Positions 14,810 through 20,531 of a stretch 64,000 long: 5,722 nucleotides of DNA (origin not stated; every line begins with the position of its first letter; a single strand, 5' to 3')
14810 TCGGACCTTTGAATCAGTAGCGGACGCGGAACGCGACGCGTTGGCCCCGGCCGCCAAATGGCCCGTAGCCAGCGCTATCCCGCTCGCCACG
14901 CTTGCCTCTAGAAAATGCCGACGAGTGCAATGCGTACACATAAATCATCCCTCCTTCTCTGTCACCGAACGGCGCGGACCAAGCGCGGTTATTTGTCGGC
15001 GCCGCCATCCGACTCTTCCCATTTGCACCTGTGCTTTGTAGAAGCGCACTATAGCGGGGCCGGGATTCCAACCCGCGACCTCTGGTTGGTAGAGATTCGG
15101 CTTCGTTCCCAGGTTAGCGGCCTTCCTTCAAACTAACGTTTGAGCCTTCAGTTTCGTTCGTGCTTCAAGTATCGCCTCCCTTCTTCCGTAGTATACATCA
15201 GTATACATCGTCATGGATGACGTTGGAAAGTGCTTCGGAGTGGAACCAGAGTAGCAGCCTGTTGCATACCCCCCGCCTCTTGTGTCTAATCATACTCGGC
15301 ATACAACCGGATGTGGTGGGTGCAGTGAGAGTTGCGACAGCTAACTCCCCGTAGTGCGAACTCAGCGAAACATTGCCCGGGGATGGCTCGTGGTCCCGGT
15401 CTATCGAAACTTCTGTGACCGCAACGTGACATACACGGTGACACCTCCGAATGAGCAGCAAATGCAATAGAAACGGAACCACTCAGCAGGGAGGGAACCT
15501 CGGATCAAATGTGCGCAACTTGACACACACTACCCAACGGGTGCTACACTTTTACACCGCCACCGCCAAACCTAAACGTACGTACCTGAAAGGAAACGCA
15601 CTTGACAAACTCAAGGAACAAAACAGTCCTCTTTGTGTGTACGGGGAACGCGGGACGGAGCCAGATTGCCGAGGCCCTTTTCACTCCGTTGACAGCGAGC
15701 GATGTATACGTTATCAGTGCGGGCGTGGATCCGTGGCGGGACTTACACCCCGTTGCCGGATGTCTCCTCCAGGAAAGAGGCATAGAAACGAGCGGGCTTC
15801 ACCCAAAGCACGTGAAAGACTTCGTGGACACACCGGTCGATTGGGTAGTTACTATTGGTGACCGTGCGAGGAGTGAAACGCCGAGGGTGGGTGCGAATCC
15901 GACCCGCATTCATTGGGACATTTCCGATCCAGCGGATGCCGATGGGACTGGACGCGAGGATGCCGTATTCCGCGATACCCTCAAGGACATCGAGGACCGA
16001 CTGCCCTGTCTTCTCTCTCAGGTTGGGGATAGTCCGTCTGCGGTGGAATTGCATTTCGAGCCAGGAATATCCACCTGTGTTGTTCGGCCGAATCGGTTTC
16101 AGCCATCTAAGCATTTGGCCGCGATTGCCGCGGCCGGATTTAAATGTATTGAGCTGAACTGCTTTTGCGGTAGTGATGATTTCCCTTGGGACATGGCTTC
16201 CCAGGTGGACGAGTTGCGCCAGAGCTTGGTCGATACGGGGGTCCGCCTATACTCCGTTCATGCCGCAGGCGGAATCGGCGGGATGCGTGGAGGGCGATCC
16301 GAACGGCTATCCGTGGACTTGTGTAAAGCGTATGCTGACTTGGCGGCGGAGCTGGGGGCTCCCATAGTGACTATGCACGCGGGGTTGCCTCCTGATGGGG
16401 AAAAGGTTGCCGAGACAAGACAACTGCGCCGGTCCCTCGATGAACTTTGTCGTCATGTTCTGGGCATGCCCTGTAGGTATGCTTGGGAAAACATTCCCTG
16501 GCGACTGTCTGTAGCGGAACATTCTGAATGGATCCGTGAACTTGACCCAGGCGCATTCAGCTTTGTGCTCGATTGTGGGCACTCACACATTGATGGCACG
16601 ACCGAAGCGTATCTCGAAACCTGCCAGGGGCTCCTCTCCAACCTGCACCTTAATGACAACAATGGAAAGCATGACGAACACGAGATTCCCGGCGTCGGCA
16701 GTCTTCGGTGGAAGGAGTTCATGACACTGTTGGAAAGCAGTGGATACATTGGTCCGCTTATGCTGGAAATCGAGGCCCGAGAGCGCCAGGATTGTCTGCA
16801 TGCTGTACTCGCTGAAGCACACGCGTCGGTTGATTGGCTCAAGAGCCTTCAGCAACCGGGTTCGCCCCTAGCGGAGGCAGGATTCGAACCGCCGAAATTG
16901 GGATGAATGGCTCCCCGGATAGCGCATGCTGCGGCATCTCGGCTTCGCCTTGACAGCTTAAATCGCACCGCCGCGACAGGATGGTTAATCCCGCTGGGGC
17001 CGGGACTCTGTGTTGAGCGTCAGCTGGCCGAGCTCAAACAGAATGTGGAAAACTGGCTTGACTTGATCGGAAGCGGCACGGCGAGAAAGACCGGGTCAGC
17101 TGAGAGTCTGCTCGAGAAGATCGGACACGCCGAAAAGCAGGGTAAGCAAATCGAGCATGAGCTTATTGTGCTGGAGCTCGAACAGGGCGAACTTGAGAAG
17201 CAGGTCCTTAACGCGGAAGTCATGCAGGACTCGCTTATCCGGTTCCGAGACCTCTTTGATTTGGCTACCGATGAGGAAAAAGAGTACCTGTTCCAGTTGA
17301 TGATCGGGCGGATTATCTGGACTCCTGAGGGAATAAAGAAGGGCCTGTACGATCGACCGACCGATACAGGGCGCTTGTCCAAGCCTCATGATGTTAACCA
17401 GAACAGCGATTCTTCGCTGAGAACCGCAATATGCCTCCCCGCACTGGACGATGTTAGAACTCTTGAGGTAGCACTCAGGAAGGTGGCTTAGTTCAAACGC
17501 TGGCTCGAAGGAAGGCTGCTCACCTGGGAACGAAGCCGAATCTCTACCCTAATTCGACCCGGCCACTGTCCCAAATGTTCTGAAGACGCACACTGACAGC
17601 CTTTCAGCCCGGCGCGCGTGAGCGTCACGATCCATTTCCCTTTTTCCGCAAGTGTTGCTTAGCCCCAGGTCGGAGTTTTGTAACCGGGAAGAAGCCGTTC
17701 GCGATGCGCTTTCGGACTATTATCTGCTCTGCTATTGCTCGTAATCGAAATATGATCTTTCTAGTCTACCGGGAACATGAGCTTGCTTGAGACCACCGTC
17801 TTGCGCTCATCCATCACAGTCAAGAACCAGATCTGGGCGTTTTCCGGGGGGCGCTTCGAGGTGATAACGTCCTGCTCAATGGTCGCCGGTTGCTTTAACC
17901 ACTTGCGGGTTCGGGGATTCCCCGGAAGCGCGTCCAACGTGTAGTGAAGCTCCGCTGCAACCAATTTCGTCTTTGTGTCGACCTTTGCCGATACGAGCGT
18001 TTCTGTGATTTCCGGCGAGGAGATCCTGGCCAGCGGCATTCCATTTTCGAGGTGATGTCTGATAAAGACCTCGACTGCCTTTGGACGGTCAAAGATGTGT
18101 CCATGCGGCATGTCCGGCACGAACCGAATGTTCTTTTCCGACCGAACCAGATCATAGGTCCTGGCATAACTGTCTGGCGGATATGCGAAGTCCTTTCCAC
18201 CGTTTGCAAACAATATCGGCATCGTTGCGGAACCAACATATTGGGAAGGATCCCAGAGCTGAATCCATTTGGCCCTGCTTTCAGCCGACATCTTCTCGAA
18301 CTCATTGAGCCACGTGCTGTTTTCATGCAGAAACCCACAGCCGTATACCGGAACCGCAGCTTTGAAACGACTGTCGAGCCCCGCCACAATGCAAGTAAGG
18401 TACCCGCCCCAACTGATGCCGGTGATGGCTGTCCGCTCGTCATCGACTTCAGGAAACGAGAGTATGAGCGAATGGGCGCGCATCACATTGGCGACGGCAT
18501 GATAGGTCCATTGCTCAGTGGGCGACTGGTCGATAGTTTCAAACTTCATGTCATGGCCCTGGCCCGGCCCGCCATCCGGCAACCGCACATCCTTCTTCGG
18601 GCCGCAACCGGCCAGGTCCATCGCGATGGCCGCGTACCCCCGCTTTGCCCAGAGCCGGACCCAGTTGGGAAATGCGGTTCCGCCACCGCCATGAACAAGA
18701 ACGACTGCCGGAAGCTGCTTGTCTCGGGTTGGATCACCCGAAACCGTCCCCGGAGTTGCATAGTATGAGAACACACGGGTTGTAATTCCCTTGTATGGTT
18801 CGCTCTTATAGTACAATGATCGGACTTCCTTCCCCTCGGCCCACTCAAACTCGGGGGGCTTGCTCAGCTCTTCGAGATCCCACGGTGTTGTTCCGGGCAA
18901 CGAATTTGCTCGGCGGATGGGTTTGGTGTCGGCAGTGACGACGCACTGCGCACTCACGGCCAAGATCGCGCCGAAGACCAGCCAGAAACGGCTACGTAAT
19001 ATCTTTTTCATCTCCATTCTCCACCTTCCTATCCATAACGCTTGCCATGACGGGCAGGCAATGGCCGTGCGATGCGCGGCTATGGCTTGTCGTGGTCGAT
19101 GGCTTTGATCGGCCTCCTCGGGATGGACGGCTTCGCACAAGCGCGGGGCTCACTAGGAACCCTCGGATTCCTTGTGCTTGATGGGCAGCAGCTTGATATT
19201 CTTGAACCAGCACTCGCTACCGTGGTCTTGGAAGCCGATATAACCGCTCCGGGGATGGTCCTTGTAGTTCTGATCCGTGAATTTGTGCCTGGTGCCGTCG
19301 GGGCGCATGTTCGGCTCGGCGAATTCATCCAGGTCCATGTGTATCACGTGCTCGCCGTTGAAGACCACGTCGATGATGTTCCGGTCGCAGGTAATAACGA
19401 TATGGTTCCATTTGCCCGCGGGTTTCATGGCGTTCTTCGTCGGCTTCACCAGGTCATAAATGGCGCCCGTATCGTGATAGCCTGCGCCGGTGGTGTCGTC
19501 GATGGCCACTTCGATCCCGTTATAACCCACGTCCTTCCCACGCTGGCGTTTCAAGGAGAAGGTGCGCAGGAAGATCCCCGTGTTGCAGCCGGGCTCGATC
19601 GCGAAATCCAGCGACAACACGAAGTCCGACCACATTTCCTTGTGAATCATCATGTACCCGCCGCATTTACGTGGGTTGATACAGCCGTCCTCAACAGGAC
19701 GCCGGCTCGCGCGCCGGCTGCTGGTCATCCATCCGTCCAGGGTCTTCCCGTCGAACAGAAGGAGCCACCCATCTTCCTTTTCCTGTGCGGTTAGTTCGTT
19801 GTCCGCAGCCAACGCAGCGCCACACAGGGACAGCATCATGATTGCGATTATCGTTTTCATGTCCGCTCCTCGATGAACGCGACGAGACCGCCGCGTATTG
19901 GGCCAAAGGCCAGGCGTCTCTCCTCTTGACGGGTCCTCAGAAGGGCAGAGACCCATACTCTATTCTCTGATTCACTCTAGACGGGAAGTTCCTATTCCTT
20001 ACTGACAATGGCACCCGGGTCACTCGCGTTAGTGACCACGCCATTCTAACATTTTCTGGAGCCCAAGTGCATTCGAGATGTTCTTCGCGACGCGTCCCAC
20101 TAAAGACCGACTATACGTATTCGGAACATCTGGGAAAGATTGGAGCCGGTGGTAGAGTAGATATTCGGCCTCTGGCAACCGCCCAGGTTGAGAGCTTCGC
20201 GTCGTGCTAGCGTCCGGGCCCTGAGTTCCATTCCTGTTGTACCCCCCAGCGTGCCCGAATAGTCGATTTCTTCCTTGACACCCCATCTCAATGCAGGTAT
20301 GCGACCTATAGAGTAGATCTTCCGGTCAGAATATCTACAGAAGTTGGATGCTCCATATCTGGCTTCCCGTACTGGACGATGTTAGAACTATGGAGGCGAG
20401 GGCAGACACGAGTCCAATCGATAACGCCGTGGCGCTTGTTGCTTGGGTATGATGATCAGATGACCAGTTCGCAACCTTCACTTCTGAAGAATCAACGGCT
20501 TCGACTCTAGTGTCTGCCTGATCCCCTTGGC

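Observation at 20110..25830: Island boundaries are paired remnants of the same IS right end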

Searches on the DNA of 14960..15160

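Call 89: search_rna_families(source=window, start=14960, end=15160, threshold=evalue, max_evalue=10, show_alignments=1)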
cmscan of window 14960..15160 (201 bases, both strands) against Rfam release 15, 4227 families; matches with E-value up to 10: 2.
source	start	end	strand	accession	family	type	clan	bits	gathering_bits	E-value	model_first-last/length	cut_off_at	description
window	15126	15156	-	RF03537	Flavi_TBFV_SL6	Cis-reg;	-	12.6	38.3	3.1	1-45/45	no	Tick-borne Flavivirus short stem-loop SL6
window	14984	15020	-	RF01074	RF_site1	Cis-reg; frameshift_element;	-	12.4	40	7.2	1-40/40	no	Putative RNA-dependent RNA polymerase ribosomal frameshift site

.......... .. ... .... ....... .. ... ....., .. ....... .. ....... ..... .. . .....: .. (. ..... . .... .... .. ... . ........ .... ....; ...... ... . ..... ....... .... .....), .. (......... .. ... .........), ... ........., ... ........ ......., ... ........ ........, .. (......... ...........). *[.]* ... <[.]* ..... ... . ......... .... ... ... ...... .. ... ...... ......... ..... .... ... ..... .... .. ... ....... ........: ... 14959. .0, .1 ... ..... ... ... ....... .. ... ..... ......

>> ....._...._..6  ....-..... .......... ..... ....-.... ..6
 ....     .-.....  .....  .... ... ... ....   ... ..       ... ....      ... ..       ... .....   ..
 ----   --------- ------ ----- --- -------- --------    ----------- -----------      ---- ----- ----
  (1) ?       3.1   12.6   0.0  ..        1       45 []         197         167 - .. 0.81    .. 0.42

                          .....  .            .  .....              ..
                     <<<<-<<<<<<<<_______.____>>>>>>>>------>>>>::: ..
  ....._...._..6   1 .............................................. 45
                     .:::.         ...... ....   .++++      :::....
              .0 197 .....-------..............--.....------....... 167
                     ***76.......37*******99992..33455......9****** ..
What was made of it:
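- Tried and rejected: The tRNA-like 3' fragment next to the 15k relic was seen by eye only, and Rfam gives nothing (call 89).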

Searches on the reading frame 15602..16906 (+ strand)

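Call 9: search_protein_families(library=pfam, proteins=[window:15602-16906:+], max_evalue=0.01)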
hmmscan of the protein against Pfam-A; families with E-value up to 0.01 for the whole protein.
window:15602-16906:+ (434 aa): 2 families
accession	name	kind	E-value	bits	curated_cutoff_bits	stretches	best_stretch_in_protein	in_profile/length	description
PF01261.30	AP_endonuc_2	-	8e-31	108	31.1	1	172-415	1-248/249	Xylose isomerase-like TIM barrel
PF01451.26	LMWPc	-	1.5e-15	58.1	23.2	1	9-137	1-143/144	Low molecular weight phosphotyrosine protein phosphatase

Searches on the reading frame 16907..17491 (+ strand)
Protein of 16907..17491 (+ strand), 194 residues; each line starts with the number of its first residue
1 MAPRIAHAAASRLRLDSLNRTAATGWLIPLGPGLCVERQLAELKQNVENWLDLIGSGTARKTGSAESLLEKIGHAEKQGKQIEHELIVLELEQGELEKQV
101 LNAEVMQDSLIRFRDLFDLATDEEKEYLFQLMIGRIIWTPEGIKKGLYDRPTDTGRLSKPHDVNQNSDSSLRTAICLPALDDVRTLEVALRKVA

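Call 9: search_protein_families(library=pfam, proteins=[window:16907-17491:+], max_evalue=0.01)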
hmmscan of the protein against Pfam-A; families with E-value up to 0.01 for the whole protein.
window:16907-17491:+ (194 aa): 0 families

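Call 35: search_protein_families(library=ncbifam, proteins=[window:16907-17491:+], max_evalue=0.01)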
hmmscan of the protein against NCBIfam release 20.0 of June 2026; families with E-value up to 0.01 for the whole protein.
window:16907-17491:+ (194 aa): 0 families

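Call 58: search_protein_families(library=pfam, proteins=[window:16907-17491:+], max_evalue=10)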
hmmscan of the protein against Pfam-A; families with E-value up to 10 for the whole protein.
window:16907-17491:+ (194 aa): 2 families
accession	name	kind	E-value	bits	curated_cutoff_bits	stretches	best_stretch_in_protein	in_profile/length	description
PF06009.19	Laminin_II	-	0.1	13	33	1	36-117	15-99/138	Laminin Domain II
PF05064.18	Nsp1_C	-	0.12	12.7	24.1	1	66-106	58-98/114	Nsp1-like C-terminal region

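Call 64: search_solved_structures(query=window:16907-17491:+, max_evalue=10)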
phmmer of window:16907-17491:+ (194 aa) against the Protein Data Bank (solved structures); distinct sequences matched with E-value up to 10: 1.
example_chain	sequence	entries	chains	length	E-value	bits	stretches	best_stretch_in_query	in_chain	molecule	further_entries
8yad_C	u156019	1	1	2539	0.52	13.6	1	35-79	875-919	Zinc finger FYVE domain-containing protein 26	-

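Call 65: search_protein_families(library=phrogs, proteins=[window:16907-17491:+], max_evalue=0.1)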
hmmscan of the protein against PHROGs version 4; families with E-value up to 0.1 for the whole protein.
window:16907-17491:+ (194 aa): 1 family
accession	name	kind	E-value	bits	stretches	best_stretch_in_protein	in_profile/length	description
phrog_95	-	integration and excision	1.8e-07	31.1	1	36-150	459-567/651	integrase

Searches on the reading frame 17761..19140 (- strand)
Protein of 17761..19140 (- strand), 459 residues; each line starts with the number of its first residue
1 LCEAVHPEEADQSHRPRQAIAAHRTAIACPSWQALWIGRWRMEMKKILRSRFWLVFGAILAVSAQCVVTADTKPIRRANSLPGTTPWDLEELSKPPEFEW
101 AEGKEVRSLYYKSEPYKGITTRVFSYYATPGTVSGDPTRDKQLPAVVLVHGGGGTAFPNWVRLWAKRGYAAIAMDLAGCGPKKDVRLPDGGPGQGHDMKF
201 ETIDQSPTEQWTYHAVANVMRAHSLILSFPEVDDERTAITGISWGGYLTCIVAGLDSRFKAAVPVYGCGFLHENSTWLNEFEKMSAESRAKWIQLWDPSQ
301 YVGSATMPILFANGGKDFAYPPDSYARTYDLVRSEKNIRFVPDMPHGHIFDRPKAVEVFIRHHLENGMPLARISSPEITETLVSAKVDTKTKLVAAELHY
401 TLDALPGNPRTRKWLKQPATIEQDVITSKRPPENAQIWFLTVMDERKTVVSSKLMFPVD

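Call 9: search_protein_families(library=pfam, proteins=[window:17761-19140:-], max_evalue=0.01)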
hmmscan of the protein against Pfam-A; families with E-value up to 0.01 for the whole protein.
window:17761-19140:- (459 aa): 9 families
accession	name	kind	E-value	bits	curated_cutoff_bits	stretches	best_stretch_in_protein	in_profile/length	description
PF05448.18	AXE1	-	8.1e-15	54.8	21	1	138-267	77-208/321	Acetyl xylan esterase (AXE1)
PF00326.27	Peptidase_S9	-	1.5e-11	44.6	22.6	1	208-356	37-195/213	Prolyl oligopeptidase family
PF01738.24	DLH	-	1.6e-09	38.1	21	1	136-332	7-169/217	Dienelactone hydrolase family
PF12697.13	Abhydrolase_6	-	1e-08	36.6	26.3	1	146-301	1-114/217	Alpha/beta hydrolase family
PF10142.15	PhoPQ_related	-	6.6e-08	32.1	20.3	1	284-392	239-349/367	PhoPQ-activated pathogenicity-related protein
PF00561.26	Abhydrolase_1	-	1.9e-06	28.2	25.8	1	144-267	1-102/245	alpha/beta hydrolase fold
PF12146.15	Hydrolase_4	-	0.00013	21.8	27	0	145-205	6-57/239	Serine aminopeptidase, S33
PF02129.25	Peptidase_S15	-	0.00081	19.6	23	1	134-267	46-128/262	X-Pro dipeptidyl-peptidase (S15 family)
PF20434.5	BD-FAE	-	0.0018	18.2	26.8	0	286-321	169-204/215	BD-FAE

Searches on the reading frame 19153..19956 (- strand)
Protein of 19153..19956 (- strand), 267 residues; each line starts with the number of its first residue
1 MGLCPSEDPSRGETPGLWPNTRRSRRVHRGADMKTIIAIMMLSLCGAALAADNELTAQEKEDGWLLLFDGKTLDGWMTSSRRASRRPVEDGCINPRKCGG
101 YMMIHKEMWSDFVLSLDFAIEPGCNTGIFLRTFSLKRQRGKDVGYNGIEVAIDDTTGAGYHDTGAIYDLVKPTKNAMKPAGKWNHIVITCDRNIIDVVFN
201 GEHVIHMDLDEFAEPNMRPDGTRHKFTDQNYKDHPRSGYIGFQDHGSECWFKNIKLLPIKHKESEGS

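Call 9: search_protein_families(library=pfam, proteins=[window:19153-19956:-], max_evalue=0.01)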
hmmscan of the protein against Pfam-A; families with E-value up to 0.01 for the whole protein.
window:19153-19956:- (267 aa): 2 families
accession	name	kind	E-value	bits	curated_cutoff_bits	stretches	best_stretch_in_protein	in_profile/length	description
PF06439.18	3keto-disac_hyd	-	1.5e-40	139.6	26.8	1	63-256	1-186/187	3-keto-disaccharide hydrolase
PF13385.13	Laminin_G_3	-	0.0018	18.9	27.6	1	168-204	66-102/151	Concanavalin A-like lectin/glucanases superfamily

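Call 14: find_encoding_contigs(protein=window:19153-19956:-, flank=10000, max_places=10)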
Protein window:19153-19956:- (267 aa): no gene with exactly this product is on record in the collection.

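Call 15: find_encoding_contigs(protein=window:19153-19860:-, flank=10000, max_places=10)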
Protein window:19153-19860:- (235 aa): 10 contigs read that carry it; 10 places shown.
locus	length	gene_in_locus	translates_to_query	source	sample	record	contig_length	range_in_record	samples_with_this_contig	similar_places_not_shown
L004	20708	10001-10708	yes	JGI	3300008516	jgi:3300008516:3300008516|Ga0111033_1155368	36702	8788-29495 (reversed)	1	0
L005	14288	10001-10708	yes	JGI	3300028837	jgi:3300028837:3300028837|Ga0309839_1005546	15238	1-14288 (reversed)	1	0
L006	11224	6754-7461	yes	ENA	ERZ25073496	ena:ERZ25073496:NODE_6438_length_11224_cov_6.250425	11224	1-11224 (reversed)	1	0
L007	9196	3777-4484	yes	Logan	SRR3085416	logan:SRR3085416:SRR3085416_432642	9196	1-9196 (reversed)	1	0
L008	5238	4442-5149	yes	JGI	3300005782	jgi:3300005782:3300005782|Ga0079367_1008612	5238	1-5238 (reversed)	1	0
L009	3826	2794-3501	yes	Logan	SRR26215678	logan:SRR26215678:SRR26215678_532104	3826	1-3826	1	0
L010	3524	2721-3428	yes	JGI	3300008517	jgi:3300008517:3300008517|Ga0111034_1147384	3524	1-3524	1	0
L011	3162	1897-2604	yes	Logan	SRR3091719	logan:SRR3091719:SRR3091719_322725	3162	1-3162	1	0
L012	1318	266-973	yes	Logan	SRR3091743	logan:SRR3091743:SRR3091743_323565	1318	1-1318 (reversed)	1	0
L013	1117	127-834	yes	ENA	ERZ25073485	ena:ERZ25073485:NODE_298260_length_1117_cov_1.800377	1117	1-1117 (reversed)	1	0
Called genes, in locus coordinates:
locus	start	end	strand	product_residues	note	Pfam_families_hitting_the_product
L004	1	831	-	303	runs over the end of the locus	PF07963:N_methyl, PF07596:SBP_bac_10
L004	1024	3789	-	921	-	PF02837:Glyco_hydro_2_N, PF13364:BetaGal_ABD2 (faint), PF22666:Glyco_hydro_2_N2, PF00703:Glyco_hydro_2, PF02836:Glyco_hydro_2_C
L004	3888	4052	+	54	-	-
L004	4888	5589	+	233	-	PF00215:OMPdecase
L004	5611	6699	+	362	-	PF02518:HATPase_c (weak)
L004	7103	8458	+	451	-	-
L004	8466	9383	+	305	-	PF01582:TIR, PF13676:TIR_2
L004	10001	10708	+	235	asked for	PF06439:3keto-disac_hyd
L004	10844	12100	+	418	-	PF05448:AXE1, PF01738:DLH, PF00561:Abhydrolase_1 (faint), PF12697:Abhydrolase_6, PF00326:Peptidase_S9, PF10142:PhoPQ_related (weak)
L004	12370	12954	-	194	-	-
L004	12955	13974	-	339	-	PF01261:AP_endonuc_2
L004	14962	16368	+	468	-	-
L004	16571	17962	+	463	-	PF07690:MFS_1, PF13347:MFS_2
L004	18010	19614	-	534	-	PF11013:DUF2851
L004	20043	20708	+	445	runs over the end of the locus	-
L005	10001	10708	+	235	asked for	PF06439:3keto-disac_hyd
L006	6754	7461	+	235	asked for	PF06439:3keto-disac_hyd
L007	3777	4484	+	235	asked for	PF06439:3keto-disac_hyd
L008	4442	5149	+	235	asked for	PF06439:3keto-disac_hyd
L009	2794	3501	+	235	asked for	PF06439:3keto-disac_hyd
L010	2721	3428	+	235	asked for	PF06439:3keto-disac_hyd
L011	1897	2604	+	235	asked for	PF06439:3keto-disac_hyd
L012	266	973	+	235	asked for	PF06439:3keto-disac_hyd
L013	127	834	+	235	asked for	PF06439:3keto-disac_hyd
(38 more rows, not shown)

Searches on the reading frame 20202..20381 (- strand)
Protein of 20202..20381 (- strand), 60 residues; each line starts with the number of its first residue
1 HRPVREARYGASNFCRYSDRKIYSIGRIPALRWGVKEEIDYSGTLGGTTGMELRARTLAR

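Call 58: search_protein_families(library=pfam, proteins=[window:20202-20381:-], max_evalue=10)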
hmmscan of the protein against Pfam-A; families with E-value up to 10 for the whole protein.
seq(60 aa): 0 families
